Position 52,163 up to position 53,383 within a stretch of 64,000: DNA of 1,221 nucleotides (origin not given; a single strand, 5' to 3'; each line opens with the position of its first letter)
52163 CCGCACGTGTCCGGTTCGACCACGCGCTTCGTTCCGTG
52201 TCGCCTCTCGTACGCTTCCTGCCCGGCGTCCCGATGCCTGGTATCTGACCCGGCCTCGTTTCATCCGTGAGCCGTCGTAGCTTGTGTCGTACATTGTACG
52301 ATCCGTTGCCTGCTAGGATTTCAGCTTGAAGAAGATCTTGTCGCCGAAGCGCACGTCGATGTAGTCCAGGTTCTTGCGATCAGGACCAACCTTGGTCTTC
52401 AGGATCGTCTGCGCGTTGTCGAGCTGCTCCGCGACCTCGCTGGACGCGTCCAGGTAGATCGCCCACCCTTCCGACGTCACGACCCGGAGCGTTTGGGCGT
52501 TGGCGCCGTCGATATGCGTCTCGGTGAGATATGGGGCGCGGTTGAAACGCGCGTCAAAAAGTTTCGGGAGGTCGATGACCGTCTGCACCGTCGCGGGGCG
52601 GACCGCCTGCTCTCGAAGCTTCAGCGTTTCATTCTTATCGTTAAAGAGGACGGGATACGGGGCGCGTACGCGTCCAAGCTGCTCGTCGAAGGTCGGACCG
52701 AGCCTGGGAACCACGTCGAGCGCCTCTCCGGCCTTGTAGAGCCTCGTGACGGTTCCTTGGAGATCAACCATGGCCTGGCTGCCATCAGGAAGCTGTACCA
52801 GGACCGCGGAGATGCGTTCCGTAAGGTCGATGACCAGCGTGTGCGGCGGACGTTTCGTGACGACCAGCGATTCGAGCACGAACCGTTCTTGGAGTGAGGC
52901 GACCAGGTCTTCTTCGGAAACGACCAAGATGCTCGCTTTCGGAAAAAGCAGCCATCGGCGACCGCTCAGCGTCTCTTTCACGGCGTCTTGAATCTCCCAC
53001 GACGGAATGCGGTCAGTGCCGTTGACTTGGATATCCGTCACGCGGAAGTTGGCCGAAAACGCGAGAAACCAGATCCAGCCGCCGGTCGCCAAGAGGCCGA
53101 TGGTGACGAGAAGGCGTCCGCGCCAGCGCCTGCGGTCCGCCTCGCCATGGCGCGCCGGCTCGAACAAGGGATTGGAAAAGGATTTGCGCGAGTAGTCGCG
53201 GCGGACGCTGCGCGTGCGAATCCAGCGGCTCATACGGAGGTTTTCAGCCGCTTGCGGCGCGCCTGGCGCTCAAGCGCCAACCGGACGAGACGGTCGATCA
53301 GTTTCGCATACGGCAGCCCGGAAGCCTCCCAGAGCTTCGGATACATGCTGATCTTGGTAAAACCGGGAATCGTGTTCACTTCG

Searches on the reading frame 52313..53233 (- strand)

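Call 10: search_protein_families(library=pfam, proteins=[window:52313-53233:-])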
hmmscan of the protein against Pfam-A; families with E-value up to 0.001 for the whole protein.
window:52313-53233:- (306 aa): 1 family
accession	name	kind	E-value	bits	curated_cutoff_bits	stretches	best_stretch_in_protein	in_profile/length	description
PF08478.15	POTRA_1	-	7.5e-05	23.4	23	0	63-140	1-69/69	POTRA domain, FtsQ-type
